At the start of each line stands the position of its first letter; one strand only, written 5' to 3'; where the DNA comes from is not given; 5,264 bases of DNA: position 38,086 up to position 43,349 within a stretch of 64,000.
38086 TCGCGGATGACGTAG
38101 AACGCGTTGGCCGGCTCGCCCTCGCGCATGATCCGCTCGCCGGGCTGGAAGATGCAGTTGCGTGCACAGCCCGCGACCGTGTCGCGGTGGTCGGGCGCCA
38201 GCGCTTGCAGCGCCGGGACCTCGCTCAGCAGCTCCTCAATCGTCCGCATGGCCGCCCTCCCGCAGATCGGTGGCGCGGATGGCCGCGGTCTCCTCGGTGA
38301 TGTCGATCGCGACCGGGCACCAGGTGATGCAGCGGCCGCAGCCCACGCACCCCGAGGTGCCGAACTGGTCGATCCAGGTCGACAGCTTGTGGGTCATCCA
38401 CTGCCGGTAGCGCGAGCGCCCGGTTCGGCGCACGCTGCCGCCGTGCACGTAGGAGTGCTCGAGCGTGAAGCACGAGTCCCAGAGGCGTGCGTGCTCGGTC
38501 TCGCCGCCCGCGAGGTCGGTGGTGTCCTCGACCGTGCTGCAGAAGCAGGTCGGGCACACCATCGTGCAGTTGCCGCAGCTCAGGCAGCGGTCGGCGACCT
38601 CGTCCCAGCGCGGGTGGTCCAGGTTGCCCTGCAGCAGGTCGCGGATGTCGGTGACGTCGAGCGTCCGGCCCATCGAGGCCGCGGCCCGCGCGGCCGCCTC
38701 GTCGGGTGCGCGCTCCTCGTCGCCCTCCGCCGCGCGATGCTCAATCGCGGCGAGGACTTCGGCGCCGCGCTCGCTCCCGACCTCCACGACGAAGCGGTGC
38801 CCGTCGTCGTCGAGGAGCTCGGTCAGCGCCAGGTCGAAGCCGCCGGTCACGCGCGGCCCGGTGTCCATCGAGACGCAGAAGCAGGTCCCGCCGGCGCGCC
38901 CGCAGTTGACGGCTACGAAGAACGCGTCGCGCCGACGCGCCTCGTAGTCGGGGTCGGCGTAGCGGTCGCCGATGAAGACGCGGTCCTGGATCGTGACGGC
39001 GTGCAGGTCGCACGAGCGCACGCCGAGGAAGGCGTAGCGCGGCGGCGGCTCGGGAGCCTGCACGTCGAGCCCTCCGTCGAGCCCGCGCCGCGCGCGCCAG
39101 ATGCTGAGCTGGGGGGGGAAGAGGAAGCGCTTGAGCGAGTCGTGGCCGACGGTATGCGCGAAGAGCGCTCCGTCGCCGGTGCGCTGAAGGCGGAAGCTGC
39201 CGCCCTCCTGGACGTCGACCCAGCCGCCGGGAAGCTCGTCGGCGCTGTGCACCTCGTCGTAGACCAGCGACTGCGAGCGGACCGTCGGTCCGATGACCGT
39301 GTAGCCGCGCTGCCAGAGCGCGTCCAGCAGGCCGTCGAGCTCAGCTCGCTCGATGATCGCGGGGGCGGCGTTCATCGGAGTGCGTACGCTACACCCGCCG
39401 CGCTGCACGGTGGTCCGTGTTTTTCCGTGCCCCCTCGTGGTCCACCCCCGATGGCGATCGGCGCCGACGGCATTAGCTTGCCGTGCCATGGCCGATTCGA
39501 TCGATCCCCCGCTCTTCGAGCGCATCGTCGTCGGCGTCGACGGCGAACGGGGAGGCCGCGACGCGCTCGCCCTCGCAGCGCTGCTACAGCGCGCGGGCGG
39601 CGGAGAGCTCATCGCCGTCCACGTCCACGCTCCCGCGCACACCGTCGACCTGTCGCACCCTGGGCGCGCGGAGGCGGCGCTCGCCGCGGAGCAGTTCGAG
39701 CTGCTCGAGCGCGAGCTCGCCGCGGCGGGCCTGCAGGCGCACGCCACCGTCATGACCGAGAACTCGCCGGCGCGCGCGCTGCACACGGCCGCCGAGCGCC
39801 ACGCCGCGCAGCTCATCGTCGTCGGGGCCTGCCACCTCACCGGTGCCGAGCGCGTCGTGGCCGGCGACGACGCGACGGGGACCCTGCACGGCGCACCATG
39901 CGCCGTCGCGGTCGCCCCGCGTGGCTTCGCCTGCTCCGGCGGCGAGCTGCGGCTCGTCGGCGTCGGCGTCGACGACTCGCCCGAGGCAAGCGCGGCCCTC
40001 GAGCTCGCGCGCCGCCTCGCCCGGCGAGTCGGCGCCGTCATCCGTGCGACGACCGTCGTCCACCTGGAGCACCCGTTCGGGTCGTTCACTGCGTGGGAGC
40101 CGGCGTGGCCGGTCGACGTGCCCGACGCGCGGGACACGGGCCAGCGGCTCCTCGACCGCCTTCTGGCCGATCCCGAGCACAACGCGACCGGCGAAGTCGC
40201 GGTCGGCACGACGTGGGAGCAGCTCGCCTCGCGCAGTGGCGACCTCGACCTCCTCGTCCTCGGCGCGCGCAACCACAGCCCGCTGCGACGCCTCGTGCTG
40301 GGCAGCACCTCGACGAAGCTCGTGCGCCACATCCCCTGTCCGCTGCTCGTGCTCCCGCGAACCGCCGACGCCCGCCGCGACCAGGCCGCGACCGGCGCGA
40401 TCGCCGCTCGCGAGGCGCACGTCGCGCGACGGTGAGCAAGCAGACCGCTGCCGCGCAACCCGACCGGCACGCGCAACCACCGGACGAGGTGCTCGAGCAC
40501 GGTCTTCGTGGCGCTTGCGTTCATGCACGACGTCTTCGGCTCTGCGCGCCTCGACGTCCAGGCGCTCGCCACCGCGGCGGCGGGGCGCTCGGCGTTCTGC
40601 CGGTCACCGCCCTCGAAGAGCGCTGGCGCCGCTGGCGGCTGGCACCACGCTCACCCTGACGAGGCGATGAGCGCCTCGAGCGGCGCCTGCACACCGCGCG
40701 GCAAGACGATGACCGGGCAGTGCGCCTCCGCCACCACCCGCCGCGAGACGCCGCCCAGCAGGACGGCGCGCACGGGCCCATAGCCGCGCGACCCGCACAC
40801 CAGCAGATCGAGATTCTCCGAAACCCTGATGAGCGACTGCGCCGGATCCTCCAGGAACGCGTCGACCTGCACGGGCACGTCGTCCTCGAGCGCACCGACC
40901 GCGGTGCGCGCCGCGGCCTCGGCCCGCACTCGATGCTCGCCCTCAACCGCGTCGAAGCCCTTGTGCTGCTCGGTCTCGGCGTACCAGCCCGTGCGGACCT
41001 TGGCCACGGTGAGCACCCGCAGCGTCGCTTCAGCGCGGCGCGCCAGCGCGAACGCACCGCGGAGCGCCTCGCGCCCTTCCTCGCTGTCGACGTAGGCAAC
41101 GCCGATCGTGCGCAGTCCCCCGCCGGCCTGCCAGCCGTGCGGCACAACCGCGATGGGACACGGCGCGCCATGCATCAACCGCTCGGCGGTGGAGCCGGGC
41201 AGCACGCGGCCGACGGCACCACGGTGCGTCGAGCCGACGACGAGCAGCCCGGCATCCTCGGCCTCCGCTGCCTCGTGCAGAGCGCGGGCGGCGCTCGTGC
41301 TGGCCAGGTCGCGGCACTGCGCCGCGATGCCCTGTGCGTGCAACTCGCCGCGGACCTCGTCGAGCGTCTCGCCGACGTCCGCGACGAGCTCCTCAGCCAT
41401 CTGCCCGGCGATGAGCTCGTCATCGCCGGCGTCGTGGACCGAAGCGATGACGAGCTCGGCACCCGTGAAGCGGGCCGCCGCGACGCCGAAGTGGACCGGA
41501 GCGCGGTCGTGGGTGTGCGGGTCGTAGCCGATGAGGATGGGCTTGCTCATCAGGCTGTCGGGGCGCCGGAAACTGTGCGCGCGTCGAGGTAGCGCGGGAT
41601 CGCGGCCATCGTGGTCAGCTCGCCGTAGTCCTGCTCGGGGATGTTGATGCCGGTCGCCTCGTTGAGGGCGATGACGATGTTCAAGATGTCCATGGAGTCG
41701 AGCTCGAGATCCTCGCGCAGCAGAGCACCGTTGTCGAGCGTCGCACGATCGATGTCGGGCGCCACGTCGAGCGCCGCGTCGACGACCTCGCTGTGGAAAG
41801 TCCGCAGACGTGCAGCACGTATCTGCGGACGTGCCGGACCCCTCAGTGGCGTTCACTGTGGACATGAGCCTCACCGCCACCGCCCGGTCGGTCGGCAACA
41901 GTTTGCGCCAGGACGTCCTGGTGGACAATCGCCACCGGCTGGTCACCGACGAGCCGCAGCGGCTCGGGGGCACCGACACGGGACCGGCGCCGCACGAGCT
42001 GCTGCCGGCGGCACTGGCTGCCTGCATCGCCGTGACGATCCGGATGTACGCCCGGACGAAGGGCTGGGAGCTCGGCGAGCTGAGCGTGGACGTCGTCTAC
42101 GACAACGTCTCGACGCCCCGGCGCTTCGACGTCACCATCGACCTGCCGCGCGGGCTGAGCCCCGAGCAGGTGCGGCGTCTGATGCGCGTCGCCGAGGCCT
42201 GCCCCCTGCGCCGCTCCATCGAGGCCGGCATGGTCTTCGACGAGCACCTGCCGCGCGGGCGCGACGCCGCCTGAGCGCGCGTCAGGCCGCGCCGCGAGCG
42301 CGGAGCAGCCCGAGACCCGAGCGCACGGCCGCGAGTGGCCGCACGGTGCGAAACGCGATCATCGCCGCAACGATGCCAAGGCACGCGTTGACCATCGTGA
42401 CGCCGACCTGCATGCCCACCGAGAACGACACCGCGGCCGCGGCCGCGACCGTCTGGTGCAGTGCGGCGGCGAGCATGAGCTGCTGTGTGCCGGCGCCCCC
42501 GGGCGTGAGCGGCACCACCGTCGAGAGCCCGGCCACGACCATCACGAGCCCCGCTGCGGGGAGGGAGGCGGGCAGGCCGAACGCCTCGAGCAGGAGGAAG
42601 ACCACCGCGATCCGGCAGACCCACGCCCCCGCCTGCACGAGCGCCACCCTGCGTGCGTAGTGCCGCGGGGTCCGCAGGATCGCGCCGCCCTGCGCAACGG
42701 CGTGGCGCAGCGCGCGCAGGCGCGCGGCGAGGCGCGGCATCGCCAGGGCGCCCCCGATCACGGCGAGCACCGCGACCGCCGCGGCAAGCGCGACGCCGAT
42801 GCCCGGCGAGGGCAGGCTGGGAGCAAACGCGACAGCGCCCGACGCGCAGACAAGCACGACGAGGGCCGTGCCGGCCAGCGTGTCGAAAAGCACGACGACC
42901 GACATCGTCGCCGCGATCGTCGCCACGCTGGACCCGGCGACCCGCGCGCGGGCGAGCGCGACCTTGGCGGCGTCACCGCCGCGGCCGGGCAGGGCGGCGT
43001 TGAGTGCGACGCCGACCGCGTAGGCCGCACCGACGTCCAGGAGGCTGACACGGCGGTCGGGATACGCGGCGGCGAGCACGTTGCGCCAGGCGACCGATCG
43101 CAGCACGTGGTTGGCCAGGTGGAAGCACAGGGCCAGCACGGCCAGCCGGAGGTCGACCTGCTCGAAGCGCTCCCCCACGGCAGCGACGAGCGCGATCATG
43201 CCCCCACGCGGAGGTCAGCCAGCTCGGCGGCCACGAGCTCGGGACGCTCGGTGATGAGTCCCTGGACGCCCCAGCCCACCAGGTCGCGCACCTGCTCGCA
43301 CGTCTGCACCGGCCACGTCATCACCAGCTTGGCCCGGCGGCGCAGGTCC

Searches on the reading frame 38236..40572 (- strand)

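Call 33: search_protein_families(library=pfam, proteins=[window:38236-40572:-], max_evalue=0.001)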
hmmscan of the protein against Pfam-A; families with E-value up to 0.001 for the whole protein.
window:38236-40572:- (778 aa): 12 families
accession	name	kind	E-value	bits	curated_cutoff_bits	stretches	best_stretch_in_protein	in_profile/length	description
PF17179.9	Fer4_22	-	1e-31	110.1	27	1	662-756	1-95/95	4Fe-4S dicluster domain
PF12838.12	Fer4_7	-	1.7e-08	35.2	27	0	654-675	29-50/52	4Fe-4S dicluster domain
PF13534.11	Fer4_17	-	2.1e-07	31.8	22.2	0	649-675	32-58/61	4Fe-4S dicluster domain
PF13237.11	Fer4_10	-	2.5e-07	30.9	25.5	0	739-765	6-35/53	4Fe-4S dicluster domain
PF12797.12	Fer4_2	-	3.8e-07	30.1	24.5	0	660-675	7-22/22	4Fe-4S binding domain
PF13183.11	Fer4_8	-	4.6e-07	30.7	27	1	660-756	2-68/68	4Fe-4S dicluster domain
PF25160.1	LdpA_Fe-S-bd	-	2.7e-06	27.5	27.6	0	739-755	25-41/49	LdpA Fe-S cluster-binding domain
PF13746.11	Fer4_18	-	7.1e-06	26.6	27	0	725-760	44-79/114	4Fe-4S dicluster domain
PF12837.12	Fer4_6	-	5.1e-05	23.5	25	0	660-675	6-21/24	4Fe-4S binding domain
PF14697.11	Fer4_21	-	6.1e-05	23.5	35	0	740-755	39-56/59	4Fe-4S dicluster domain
PF00037.32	Fer4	-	0.00032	20.8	21.1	0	660-675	5-20/24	4Fe-4S binding domain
PF13187.11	Fer4_9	-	0.00052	20.4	27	0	662-754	1-49/52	4Fe-4S dicluster domain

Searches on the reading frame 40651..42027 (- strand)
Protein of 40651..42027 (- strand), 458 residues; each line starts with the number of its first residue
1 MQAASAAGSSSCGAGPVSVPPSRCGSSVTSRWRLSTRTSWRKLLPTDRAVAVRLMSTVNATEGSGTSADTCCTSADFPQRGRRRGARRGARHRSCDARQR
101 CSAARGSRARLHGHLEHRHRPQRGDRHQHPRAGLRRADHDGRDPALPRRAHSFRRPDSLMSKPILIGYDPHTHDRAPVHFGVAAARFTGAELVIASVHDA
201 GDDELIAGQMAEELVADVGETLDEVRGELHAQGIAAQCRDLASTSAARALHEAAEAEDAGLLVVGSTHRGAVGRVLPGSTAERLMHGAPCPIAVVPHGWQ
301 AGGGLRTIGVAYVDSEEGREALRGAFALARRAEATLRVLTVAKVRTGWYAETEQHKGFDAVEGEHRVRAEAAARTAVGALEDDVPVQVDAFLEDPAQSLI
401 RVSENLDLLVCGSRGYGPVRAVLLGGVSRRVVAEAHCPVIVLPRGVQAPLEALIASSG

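Call 33: search_protein_families(library=pfam, proteins=[window:40651-42027:-], max_evalue=0.001)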
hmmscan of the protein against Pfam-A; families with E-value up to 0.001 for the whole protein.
window:40651-42027:- (458 aa): 1 family
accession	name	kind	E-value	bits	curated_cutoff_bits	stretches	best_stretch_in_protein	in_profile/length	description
PF00582.32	Usp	-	3.8e-39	134.9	24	2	160-296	1-141/141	Universal stress protein family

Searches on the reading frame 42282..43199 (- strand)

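Call 33: search_protein_families(library=pfam, proteins=[window:42282-43199:-], max_evalue=0.001)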
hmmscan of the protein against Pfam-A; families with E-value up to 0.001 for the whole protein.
window:42282-43199:- (305 aa): 1 family
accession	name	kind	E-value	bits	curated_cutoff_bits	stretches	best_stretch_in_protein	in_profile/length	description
PF03706.18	LPG_synthase_TM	-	8.7e-28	98.1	33.4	1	5-268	21-295/302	Lysylphosphatidylglycerol synthase TM region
